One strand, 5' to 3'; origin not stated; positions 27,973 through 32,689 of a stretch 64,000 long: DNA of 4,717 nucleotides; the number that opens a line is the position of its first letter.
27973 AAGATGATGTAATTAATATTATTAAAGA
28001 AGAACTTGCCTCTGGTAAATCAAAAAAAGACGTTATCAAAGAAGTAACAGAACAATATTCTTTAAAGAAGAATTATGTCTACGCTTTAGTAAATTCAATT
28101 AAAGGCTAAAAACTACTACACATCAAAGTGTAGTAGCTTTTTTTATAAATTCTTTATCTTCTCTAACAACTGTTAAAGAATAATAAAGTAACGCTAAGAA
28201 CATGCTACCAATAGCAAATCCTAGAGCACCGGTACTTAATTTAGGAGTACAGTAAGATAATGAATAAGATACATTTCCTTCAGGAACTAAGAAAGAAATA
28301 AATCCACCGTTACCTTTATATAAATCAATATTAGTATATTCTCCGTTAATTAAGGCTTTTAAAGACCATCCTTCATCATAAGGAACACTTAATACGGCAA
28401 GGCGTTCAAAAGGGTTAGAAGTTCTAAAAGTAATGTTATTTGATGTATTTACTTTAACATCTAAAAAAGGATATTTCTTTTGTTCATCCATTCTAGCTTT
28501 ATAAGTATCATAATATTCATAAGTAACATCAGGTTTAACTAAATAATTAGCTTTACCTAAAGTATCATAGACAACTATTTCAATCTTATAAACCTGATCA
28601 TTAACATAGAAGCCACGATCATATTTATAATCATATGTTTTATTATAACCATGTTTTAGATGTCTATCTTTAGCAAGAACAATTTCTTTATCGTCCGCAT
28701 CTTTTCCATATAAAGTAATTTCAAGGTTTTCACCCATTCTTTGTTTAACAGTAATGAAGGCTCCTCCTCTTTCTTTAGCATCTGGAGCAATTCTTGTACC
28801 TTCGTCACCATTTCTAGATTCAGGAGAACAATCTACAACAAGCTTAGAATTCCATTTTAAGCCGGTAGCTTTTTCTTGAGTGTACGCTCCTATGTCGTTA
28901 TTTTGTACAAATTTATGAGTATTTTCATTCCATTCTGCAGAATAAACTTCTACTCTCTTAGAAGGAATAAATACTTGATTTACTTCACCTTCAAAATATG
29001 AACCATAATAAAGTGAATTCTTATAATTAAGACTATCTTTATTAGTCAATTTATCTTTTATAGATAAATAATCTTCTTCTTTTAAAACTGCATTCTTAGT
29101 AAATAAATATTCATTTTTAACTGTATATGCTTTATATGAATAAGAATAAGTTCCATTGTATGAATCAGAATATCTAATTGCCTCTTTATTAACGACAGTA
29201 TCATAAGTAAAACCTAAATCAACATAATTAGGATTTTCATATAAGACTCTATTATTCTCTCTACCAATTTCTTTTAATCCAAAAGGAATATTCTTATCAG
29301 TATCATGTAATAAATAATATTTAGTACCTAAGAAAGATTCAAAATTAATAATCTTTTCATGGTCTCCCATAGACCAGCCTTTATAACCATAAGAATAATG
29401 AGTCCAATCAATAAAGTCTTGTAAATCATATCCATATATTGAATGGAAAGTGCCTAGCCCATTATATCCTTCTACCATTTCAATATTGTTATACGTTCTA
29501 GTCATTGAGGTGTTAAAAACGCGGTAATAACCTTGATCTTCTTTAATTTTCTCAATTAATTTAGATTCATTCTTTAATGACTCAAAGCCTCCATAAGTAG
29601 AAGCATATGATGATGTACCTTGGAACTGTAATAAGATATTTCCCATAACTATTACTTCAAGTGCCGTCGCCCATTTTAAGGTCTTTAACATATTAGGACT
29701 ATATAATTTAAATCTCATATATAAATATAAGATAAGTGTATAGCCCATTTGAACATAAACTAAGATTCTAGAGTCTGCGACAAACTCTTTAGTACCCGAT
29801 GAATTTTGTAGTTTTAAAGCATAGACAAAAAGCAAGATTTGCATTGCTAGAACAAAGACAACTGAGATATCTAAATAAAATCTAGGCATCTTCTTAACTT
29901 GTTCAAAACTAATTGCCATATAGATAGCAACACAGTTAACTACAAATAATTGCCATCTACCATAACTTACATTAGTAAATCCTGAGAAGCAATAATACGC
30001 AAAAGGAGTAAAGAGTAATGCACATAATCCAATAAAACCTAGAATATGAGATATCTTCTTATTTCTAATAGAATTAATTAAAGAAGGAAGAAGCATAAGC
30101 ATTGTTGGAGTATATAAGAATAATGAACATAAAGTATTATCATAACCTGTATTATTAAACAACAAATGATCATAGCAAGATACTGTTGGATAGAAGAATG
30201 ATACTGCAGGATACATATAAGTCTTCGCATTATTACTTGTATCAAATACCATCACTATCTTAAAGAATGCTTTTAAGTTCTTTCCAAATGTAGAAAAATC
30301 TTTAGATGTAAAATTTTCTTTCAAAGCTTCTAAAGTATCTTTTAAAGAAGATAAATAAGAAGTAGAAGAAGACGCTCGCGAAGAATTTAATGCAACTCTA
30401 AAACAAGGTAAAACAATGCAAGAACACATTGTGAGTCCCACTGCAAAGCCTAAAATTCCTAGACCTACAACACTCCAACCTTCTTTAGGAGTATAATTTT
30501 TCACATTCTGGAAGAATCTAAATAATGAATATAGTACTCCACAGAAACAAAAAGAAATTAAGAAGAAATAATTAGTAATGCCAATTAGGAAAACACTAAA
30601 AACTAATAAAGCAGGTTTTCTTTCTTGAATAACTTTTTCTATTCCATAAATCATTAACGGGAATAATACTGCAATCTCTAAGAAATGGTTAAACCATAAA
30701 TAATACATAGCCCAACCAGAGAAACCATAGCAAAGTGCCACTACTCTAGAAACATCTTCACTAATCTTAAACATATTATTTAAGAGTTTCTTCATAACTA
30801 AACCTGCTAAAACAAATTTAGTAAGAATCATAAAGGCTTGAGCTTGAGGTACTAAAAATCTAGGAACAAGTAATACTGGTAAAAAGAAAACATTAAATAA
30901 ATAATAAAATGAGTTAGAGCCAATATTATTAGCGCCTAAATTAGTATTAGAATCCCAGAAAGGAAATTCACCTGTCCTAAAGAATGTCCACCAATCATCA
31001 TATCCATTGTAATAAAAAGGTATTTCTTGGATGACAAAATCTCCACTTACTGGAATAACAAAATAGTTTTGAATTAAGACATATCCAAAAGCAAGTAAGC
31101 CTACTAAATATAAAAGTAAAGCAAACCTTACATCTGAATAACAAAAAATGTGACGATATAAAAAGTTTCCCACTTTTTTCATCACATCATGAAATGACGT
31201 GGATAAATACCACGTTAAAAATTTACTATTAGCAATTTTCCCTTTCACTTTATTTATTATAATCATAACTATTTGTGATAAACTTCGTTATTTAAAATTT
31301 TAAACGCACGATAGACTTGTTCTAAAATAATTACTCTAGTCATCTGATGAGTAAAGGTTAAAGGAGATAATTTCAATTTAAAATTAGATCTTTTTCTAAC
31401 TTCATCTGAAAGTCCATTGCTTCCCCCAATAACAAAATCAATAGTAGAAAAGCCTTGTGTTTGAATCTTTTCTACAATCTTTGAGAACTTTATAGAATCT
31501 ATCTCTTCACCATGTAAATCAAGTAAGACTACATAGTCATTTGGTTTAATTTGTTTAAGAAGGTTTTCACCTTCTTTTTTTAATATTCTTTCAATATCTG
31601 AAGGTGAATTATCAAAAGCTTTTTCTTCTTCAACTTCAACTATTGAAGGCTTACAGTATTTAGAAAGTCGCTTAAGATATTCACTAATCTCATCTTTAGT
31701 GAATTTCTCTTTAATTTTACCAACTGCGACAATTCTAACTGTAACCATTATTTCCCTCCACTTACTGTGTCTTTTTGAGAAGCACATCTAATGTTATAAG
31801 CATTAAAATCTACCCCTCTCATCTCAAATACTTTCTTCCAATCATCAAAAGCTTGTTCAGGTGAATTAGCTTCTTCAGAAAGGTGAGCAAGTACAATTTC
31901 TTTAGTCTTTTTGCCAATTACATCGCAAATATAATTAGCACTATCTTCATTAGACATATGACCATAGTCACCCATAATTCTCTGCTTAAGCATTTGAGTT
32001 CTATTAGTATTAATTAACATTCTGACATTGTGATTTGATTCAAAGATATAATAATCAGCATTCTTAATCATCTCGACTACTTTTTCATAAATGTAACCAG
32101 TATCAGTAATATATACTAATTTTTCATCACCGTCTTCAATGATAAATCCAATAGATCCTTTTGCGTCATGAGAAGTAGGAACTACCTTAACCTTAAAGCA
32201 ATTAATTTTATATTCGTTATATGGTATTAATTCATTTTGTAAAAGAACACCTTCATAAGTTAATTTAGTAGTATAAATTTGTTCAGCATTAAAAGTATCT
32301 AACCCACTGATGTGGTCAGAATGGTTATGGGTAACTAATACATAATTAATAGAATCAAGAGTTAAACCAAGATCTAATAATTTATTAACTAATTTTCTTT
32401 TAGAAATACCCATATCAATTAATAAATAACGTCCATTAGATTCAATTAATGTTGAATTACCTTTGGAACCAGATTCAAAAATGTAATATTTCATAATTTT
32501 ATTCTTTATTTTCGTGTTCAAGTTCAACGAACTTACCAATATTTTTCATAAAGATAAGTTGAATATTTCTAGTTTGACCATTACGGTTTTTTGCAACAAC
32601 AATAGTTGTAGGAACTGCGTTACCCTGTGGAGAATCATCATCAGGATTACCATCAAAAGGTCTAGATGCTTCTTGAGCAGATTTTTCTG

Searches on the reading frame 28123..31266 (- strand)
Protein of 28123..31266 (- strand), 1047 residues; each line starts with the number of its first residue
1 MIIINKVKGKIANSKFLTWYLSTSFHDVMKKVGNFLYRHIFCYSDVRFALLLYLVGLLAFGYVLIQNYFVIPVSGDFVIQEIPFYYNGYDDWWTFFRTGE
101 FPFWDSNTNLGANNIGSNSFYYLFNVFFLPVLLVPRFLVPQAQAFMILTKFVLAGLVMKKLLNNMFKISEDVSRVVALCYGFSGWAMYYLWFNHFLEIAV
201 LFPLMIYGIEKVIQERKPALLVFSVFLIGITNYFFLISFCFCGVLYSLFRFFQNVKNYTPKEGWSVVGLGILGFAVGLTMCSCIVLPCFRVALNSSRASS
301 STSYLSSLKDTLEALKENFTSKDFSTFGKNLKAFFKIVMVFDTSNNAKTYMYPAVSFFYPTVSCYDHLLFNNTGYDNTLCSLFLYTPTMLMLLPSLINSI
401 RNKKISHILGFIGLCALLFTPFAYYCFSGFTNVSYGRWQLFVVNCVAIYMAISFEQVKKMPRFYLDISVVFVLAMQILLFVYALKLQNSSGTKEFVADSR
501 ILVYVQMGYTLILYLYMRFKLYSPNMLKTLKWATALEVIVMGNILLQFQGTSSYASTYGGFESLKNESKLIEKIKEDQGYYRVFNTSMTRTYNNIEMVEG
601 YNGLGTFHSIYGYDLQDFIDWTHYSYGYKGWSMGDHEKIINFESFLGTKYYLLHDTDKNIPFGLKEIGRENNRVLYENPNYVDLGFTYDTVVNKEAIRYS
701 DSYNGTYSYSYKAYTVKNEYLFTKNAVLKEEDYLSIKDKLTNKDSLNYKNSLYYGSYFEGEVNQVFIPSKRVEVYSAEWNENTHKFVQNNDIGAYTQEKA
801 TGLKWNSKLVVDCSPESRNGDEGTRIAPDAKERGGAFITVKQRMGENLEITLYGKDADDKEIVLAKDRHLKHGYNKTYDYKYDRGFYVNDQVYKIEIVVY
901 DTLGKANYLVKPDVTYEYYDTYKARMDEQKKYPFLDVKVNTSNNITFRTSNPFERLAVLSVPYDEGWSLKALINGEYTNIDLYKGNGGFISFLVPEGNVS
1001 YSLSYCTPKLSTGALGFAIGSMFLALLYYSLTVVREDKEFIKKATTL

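Call 67: search_protein_families(library=pfam, proteins=[window:28123-31266:-], max_evalue=0.001)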
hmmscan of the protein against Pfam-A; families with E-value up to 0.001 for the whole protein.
window:28123-31266:- (1047 aa): 1 family
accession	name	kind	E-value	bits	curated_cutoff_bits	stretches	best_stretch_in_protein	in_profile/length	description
PF09586.16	YfhO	-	8e-58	197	28.5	2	73-338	27-285/835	Bacterial membrane protein YfhO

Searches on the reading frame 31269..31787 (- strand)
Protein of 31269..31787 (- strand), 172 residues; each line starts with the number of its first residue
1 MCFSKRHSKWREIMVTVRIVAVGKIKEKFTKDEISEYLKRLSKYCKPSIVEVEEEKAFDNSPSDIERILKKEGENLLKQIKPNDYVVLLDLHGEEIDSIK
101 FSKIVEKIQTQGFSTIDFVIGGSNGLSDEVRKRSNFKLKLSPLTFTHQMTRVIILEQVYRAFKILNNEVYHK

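Call 67: search_protein_families(library=pfam, proteins=[window:31269-31787:-], max_evalue=0.001)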
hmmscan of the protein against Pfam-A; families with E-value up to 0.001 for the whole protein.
window:31269-31787:- (172 aa): 1 family
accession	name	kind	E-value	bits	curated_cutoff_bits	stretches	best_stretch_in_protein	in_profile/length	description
PF02590.22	SPOUT_MTase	-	7.9e-55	185.5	27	1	16-171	2-154/154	Predicted SPOUT methyltransferase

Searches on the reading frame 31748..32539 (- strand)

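Call 67: search_protein_families(library=pfam, proteins=[window:31748-32539:-], max_evalue=0.001)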
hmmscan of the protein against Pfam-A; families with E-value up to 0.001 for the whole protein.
window:31748-32539:- (263 aa): 5 families
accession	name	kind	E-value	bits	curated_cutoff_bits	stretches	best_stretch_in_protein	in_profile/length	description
PF12706.13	Lactamase_B_2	-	7.3e-18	65.3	27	1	38-208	2-191/200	Beta-lactamase superfamily domain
PF00753.33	Lactamase_B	-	6.6e-15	56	22.7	1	26-155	5-158/196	Metallo-beta-lactamase superfamily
PF23023.1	Anti-Pycsar_Apyc1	-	2.4e-07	30.9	50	1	27-94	20-84/250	Anti-Pycsar protein Apyc1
PF13483.12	Lactamase_B_3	-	1.3e-06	28.9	24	1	28-162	8-127/160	Beta-lactamase superfamily domain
PF25281.1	MBL_MAP1B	-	4.4e-05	23.1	37.6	1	18-83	23-84/279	MAP1B MBL-like domain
